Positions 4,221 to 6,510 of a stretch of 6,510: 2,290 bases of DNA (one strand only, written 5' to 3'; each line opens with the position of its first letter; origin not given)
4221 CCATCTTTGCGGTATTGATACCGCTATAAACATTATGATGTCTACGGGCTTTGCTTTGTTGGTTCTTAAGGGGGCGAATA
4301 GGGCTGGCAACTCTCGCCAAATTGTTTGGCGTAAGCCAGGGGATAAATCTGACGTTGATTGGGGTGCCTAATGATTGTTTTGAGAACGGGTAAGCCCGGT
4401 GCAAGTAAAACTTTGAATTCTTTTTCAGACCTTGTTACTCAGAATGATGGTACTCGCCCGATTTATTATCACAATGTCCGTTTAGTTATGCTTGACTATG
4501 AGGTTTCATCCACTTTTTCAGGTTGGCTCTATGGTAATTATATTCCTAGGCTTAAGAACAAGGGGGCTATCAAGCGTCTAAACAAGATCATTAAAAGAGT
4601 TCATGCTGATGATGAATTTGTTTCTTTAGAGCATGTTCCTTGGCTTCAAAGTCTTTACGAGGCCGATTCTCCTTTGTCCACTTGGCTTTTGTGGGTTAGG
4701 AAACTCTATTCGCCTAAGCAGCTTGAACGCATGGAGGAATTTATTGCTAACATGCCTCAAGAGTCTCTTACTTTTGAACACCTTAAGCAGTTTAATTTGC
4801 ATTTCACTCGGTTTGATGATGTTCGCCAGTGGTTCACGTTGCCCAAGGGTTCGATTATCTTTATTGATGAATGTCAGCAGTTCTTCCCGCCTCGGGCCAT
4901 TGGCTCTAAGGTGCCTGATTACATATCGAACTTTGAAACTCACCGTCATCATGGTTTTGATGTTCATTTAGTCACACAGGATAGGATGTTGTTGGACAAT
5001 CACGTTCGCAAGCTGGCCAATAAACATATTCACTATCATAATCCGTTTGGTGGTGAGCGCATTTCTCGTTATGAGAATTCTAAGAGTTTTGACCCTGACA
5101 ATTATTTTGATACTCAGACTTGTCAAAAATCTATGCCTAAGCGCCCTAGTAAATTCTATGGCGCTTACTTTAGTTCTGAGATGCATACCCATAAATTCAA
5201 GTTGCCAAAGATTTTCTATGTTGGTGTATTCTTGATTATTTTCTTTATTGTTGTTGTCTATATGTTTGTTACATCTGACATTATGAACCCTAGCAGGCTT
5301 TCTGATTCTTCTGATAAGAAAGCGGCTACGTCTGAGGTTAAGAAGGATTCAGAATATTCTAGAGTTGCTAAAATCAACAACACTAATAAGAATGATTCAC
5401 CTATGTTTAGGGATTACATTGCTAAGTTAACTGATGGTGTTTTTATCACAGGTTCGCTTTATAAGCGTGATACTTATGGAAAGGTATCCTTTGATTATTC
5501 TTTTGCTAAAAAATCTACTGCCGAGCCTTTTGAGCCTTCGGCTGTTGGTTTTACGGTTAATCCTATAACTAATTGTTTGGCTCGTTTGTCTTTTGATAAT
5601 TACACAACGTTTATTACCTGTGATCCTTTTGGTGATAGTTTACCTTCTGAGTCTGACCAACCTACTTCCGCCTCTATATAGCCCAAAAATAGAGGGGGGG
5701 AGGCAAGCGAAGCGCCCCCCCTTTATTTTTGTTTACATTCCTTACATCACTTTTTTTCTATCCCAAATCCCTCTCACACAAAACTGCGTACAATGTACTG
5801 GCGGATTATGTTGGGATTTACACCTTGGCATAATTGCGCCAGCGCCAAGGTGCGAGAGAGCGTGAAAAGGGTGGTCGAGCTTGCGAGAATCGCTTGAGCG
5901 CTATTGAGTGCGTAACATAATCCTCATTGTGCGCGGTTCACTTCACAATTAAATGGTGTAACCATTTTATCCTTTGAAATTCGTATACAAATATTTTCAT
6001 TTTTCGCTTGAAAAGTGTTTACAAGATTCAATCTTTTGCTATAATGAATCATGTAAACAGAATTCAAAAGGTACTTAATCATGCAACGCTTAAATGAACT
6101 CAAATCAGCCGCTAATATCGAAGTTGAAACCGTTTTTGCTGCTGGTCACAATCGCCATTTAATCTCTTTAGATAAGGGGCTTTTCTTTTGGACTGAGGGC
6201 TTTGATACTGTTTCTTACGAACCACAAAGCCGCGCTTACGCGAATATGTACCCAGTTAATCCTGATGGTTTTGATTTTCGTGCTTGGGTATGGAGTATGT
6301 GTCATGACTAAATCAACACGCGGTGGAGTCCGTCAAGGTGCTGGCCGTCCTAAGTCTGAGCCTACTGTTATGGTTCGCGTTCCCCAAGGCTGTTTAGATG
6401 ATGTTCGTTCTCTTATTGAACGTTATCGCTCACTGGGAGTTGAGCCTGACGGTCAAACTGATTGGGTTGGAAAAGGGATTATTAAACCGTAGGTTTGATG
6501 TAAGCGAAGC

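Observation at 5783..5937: CTXphi-style forked-hairpin attP built from two inverted dif-like sites, with no integrase encoded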

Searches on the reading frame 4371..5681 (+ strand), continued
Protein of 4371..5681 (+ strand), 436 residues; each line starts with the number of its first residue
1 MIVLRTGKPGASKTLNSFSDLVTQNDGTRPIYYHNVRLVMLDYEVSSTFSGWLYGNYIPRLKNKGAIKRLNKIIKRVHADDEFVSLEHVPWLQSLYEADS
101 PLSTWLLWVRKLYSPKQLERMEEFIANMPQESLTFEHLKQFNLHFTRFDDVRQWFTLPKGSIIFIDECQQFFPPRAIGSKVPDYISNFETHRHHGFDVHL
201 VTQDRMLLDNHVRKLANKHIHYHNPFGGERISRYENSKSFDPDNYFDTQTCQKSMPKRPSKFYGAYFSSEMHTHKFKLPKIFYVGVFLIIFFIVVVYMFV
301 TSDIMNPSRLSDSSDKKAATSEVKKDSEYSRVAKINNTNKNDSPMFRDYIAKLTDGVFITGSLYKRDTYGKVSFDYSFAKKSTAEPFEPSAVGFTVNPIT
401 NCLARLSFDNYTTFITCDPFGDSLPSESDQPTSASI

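Call 62: search_protein_families(library=ncbifam, proteins=[L021:2031-3326:+, L021:1742-1969:+, L021:16859-17704:-, L021:3-1574:-], max_evalue=0.001)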
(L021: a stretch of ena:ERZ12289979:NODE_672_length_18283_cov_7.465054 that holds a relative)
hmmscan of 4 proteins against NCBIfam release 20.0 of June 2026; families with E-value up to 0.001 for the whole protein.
L021:2031-3326:+ (431 aa): 6 families
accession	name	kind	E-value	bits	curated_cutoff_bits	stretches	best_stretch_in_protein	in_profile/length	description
TIGR02224.1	recomb_XerC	equivalog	2.2e-11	43.7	335.15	1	143-412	60-279/295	tyrosine recombinase XerC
TIGR02225.1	recomb_XerD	equivalog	4.8e-09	36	329.6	0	145-319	59-208/290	site-specific tyrosine recombinase XerD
NF001399.0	PRK00283.1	subfamily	5e-09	35.8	279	1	148-412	72-285/300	tyrosine recombinase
NF040815.2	recomb_XerA_Arch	equivalog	1.5e-08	34.5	220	1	340-416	194-260/263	site-specific tyrosine recombinase/integron integrase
TIGR02249.1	integrase_gron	subfamily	3.4e-06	26.6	265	0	361-427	252-315/315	integron integrase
NF003462.0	PRK05084.1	equivalog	0.00015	20.6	267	0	366-417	301-351/360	tyrosine recombinase XerS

L021:1742-1969:+ (75 aa): 1 family
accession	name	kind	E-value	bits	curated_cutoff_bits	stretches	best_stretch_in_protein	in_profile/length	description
NF050178.1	PA4570_fam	equivalog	2.8e-05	24.3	100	1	10-50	28-69/69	PA4570 family protein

L021:16859-17704:- (281 aa): 2 families
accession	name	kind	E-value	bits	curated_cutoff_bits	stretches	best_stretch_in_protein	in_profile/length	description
TIGR00129.1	fdhD_narQ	equivalog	4.5e-70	235.7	140.9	1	28-269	2-236/237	formate dehydrogenase accessory sulfurtransferase FdhD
NF001943.0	PRK00724.1-2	equivalog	2e-51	174.6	269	1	13-268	7-272/274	formate dehydrogenase accessory sulfurtransferase FdhD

L021:3-1574:- (524 aa): 9 families
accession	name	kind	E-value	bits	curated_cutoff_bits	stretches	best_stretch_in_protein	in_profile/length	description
NF053512.1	nitric_RR_NosR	exception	1.3e-33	116.6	400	1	332-514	177-358/422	response regulator c-di-GMP phosphodiesterase, NosR family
NF053854.1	RespRegPhoBBctds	equivalog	2.6e-08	33.5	270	1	29-164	1-126/225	two-component system response regulator PhoB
TIGR02154.1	PhoB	equivalog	2.8e-06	26.8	296.2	1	28-179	4-146/226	phosphate regulon transcriptional regulator PhoB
NF033117.2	vanR_ACDEGLN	exception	1.4e-05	24.8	350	1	29-176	1-136/226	VanR-ABDEGLN family response regulator transcription factor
NF038297.2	hybrid_HK_HrmK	equivalog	3.1e-05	22.8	725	1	12-137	476-593/607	hybrid histidine kinase/response regulator HrmK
NF010076.0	PRK13557.1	subfamily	3.9e-05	22.3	631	1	27-118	416-500/540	histidine kinase famiy protein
NF000401.1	vanR-A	exception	7.6e-05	22.2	500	1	28-164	4-128/231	vancomycin resistance response regulator transcription factor VanR-A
NF047793.1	ResRegPgtA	equivalog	0.00022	20.2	650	1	28-172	7-140/414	two-component system response regulator PgtA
NF040534.1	resp_reg_YycF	equivalog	0.0003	20.1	340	1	28-162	2-124/231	response regulator YycF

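Call 63: find_homologous_proteins(query=L021:2031-3326:+, max_evalue=1e-30)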
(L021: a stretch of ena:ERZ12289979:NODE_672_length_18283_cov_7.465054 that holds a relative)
Query L021:2031-3326:+ (431 aa): 335 proteins with E <= 1e-30 among 3734 candidates; the best 120 are listed.
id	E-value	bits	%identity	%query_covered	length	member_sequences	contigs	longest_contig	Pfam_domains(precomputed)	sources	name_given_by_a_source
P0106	1.1e-286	968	97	100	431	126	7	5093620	PF00589.28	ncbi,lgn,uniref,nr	ncbi:site-specific integrase [Shewanella sp. DNRA4]|uniref:Site-specific integrase n=1 Tax=Shewanell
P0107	1.6e-267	905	90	100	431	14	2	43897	PF00589.28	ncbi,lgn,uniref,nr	ncbi:tyrosine-type recombinase/integrase [Shewanella cutis]|uniref:Site-specific integrase n=1 Tax=S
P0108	5.2e-251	851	84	100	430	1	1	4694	PF00589.28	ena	-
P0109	7.7e-251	850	85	99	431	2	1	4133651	PF00589.28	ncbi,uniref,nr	ncbi:tyrosine-type recombinase/integrase [Shewanella acanthi]|uniref:tyrosine-type recombinase/integ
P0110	3.1e-249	845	83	100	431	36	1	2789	PF00589.28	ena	-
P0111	5.1e-249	844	83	100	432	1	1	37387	PF00589.28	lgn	-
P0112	5.5e-249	844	83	100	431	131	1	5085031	PF00589.28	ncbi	ncbi:site-specific integrase [Shewanella baltica]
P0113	6.9e-249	844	83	100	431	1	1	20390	PF00589.28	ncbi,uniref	ncbi:tyrosine-type recombinase/integrase [Shewanella baltica]|uniref:tyrosine-type recombinase/integ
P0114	7.2e-249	844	83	100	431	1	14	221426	PF00589.28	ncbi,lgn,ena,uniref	ncbi:tyrosine-type recombinase/integrase [Shewanella baltica]|uniref:tyrosine-type recombinase/integ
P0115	1.9e-248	842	83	100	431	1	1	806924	PF00589.28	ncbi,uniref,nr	ncbi:tyrosine-type recombinase/integrase [Shewanella baltica]|uniref:tyrosine-type recombinase/integ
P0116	2.5e-248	842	83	100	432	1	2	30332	PF00589.28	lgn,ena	-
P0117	2.6e-248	842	83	100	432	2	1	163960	PF00589.28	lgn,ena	-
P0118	2.6e-248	842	83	100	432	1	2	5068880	PF00589.28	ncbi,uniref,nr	ncbi:tyrosine-type recombinase/integrase [Shewanella baltica]|uniref:tyrosine-type recombinase/integ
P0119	2.7e-248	842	83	100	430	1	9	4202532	PF00589.28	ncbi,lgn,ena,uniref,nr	ncbi:tyrosine-type recombinase/integrase [Shewanella glacialipiscicola]|uniref:Integrase n=1 Tax=She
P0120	2.7e-248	842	83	100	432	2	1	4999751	PF00589.28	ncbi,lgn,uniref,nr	ncbi:site-specific tyrosine recombinase XerC [Shewanella baltica]|uniref:tyrosine-type recombinase/i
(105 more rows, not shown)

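Call 64: find_encoding_contigs(protein=P0106, flank=10000, max_places=4)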
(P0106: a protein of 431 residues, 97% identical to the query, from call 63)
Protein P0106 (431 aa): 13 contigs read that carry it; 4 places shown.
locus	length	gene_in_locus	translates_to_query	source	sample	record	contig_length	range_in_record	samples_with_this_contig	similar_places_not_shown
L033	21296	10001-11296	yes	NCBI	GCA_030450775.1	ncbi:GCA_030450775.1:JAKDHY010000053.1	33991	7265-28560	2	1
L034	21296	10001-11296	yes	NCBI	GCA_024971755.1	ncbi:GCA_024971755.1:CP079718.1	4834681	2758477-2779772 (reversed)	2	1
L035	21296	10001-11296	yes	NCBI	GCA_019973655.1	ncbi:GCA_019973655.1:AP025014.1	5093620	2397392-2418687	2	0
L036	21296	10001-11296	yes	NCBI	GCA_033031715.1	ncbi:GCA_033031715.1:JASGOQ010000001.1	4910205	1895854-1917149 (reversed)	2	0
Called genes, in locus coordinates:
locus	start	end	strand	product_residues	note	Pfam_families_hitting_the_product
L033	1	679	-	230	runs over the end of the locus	PF13386:DsbD_2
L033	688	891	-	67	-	PF03597:FixS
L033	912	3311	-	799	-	PF12156:ATPase-cat_bd, PF00403:HMA, PF00122:E1-E2_ATPase, PF00702:Hydrolase, PF08282:Hydrolase_3 (weak)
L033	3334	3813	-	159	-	PF05751:FixH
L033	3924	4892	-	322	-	PF14715:FixP_N, PF00034:Cytochrom_C, PF13442:Cytochrome_CBB3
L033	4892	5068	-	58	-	PF05545:FixQ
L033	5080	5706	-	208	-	PF02433:FixO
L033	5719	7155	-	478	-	PF00115:COX1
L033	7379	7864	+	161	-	-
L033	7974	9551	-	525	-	PF00072:Response_reg (weak), PF11849:DUF3369, PF13487:HD_5, PF01966:HD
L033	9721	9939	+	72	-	-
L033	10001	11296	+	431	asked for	PF00589:Phage_integrase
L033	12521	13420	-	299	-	PF04216:FdhE_N, PF24859:FdhE_central, PF24860:FdhE_C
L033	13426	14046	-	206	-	PF01292:Ni_hydr_CYTB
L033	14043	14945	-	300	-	PF12838:Fer4_7, PF13247:Fer4_11, PF14697:Fer4_21 (weak), PF12838:Fer4_7 (weak), PF00037:Fer4, PF12797:Fer4_2 (weak), PF12837:Fer4_6, PF09163:Form-deh_trans, +2 more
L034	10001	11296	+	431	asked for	PF00589:Phage_integrase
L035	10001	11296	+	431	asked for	PF00589:Phage_integrase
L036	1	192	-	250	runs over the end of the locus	PF00027:cNMP_binding, PF13545:HTH_Crp_2, PF00325:Crp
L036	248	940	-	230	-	PF13386:DsbD_2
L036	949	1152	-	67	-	PF03597:FixS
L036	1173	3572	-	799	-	PF12156:ATPase-cat_bd, PF00403:HMA, PF00122:E1-E2_ATPase, PF00702:Hydrolase, PF08282:Hydrolase_3 (weak)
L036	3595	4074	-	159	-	PF05751:FixH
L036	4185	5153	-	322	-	PF14715:FixP_N, PF00034:Cytochrom_C, PF13442:Cytochrome_CBB3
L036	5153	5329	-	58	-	PF05545:FixQ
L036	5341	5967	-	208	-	PF02433:FixO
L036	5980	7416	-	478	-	PF00115:COX1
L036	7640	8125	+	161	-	-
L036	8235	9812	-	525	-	PF00072:Response_reg (weak), PF11849:DUF3369, PF13487:HD_5, PF01966:HD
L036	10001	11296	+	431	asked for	PF00589:Phage_integrase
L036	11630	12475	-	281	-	PF02634:FdhD-NarQ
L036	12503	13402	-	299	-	PF04216:FdhE_N, PF24859:FdhE_central, PF24860:FdhE_C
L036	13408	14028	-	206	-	PF01292:Ni_hydr_CYTB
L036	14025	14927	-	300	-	PF12838:Fer4_7, PF13247:Fer4_11, PF14697:Fer4_21 (weak), PF12838:Fer4_7 (weak), PF00037:Fer4, PF12797:Fer4_2 (weak), PF12837:Fer4_6, PF09163:Form-deh_trans, +2 more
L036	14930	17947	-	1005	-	PF04879:Molybdop_Fe4S4, PF00384:Molybdopterin, PF01568:Molydop_binding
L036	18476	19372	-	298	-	PF08450:SGL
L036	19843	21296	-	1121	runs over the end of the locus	PF04616:Glyco_hydro_43, PF16369:GH43_C, PF20578:aBig_2, PF13385:Laminin_G_3, PF20578:aBig_2, PF13385:Laminin_G_3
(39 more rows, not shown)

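Call 65: find_encoding_contigs(protein=P0118, flank=10000, max_places=2)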
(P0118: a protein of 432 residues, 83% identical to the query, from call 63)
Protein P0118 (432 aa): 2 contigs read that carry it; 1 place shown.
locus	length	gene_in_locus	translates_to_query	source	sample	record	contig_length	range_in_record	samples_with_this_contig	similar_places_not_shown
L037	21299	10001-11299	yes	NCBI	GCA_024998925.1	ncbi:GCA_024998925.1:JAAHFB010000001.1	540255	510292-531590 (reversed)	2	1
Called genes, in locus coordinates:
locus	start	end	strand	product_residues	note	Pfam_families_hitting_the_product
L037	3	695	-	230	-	PF13386:DsbD_2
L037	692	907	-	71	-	PF03597:FixS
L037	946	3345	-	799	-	PF12156:ATPase-cat_bd, PF00403:HMA, PF00122:E1-E2_ATPase, PF00702:Hydrolase, PF08282:Hydrolase_3 (weak)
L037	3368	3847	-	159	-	PF05751:FixH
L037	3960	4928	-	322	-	PF14715:FixP_N, PF00034:Cytochrom_C, PF13442:Cytochrome_CBB3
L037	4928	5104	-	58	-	PF05545:FixQ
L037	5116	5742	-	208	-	PF02433:FixO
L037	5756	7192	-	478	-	PF00115:COX1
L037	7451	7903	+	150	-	-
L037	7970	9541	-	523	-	PF00072:Response_reg (weak), PF11849:DUF3369, PF13487:HD_5, PF01966:HD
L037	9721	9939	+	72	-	-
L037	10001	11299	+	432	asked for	PF00589:Phage_integrase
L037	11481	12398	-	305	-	PF08450:SGL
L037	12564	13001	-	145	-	PF01797:Y1_Tnp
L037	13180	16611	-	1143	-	PF04616:Glyco_hydro_43, PF16369:GH43_C, PF06439:3keto-disac_hyd (faint), PF20578:aBig_2, PF13385:Laminin_G_3, PF20578:aBig_2, PF13385:Laminin_G_3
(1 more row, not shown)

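Call 79: find_encoding_contigs(protein=P0106, flank=3000, max_places=10)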
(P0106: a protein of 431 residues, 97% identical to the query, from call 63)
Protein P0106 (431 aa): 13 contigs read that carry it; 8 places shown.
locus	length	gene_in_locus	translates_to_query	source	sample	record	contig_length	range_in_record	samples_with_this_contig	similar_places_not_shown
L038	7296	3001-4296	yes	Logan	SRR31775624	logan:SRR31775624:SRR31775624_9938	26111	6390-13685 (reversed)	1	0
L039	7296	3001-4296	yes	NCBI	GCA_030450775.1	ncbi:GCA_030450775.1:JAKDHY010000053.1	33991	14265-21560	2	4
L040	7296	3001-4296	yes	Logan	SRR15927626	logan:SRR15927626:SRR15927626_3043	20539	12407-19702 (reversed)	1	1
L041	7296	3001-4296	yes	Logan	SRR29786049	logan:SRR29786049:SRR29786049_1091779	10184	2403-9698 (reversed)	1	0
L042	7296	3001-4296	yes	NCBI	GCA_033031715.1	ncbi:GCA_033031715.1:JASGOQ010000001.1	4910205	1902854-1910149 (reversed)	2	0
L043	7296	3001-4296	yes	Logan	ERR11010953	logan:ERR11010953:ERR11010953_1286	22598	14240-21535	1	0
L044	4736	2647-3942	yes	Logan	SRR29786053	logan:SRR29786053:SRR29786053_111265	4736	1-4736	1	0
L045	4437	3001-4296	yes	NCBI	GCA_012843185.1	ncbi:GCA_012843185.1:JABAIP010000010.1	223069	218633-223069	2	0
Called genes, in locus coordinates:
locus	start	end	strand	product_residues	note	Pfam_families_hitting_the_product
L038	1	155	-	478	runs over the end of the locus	PF00115:COX1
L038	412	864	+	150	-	-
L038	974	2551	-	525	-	PF00072:Response_reg (weak), PF11849:DUF3369, PF13487:HD_5, PF01966:HD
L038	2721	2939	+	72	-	-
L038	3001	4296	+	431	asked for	PF00589:Phage_integrase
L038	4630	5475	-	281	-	PF02634:FdhD-NarQ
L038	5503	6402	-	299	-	PF04216:FdhE_N, PF24859:FdhE_central, PF24860:FdhE_C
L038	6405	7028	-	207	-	PF01292:Ni_hydr_CYTB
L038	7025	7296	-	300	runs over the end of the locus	PF12838:Fer4_7, PF13247:Fer4_11, PF14697:Fer4_21 (weak), PF12838:Fer4_7 (weak), PF00037:Fer4, PF12797:Fer4_2 (weak), PF12837:Fer4_6, PF09163:Form-deh_trans, +2 more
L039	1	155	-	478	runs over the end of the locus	PF00115:COX1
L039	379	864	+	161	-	-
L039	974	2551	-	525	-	PF00072:Response_reg (weak), PF11849:DUF3369, PF13487:HD_5, PF01966:HD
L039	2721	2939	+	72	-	-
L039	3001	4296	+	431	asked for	PF00589:Phage_integrase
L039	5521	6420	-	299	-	PF04216:FdhE_N, PF24859:FdhE_central, PF24860:FdhE_C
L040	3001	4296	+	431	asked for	PF00589:Phage_integrase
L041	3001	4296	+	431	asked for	PF00589:Phage_integrase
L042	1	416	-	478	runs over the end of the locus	PF00115:COX1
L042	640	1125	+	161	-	-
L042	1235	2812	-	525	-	PF00072:Response_reg (weak), PF11849:DUF3369, PF13487:HD_5, PF01966:HD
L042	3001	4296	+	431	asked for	PF00589:Phage_integrase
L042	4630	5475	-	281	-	PF02634:FdhD-NarQ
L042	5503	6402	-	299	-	PF04216:FdhE_N, PF24859:FdhE_central, PF24860:FdhE_C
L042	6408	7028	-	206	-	PF01292:Ni_hydr_CYTB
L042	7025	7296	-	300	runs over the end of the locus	PF12838:Fer4_7, PF13247:Fer4_11, PF14697:Fer4_21 (weak), PF12838:Fer4_7 (weak), PF00037:Fer4, PF12797:Fer4_2 (weak), PF12837:Fer4_6, PF09163:Form-deh_trans, +2 more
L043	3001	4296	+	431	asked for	PF00589:Phage_integrase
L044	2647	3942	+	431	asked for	PF00589:Phage_integrase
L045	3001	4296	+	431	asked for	PF00589:Phage_integrase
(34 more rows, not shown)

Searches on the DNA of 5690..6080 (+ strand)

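Call 11: search_dna_similar(query=window:5690-6080:+, collection=phages, mode=distant, max_evalue=1)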
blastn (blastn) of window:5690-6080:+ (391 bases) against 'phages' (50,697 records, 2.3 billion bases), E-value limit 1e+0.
No match.

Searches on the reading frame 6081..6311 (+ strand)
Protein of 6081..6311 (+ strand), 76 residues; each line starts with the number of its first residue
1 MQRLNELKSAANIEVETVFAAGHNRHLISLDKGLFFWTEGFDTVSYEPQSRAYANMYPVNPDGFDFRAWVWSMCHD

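Call 8: search_protein_families(library=pfam, proteins=[window:6081-6311:+], max_evalue=0.01)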
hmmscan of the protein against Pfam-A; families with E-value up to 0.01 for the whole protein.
window:6081-6311:+ (76 aa): 0 families

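Call 9: search_protein_families(library=phrogs, proteins=[window:6081-6311:+], max_evalue=0.01)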
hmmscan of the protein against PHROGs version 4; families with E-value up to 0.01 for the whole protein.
window:6081-6311:+ (76 aa): 0 families

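Call 13: find_encoding_contigs(protein=window:6081-6311:+, flank=10000, max_places=10)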
Protein window:6081-6311:+ (76 aa): 1 contig read that carries it; 1 place shown.
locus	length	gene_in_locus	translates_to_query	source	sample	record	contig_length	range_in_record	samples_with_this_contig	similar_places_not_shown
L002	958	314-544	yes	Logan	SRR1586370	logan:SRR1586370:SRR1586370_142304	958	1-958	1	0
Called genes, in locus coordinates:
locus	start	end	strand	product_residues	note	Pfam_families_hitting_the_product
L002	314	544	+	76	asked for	-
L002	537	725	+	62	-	-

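Call 62: search_protein_families(library=ncbifam, proteins=[window:6081-6311:+], max_evalue=0.001)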
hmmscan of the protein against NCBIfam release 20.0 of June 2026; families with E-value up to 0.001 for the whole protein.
window:6081-6311:+ (76 aa): 0 families

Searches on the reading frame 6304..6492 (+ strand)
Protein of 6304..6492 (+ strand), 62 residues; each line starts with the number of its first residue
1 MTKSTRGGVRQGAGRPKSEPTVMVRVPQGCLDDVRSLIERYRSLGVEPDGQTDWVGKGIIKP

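Call 8: search_protein_families(library=pfam, proteins=[window:6304-6492:+], max_evalue=0.01)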
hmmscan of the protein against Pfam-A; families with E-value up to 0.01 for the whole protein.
window:6304-6492:+ (62 aa): 0 families

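Call 9: search_protein_families(library=phrogs, proteins=[window:6304-6492:+], max_evalue=0.01)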
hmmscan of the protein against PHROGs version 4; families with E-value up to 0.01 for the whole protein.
window:6304-6492:+ (62 aa): 1 family
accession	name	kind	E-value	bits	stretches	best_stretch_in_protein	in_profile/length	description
phrog_8312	-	unknown function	8.2e-08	33.4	1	3-46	66-109/134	-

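Call 62: search_protein_families(library=ncbifam, proteins=[window:6304-6492:+], max_evalue=0.001)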
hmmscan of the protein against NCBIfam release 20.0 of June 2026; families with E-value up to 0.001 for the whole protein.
window:6304-6492:+ (62 aa): 0 families

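Call 78: find_encoding_contigs(protein=window:6304-6492:+, flank=10000, max_places=8)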
Protein window:6304-6492:+ (62 aa): 1 contig read that carries it; 1 place shown.
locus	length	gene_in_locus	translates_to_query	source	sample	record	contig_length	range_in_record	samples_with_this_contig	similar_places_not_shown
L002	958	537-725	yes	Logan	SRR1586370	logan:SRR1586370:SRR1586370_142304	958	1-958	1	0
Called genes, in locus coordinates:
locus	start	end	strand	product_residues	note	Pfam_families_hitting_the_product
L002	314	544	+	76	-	-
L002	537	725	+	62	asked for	-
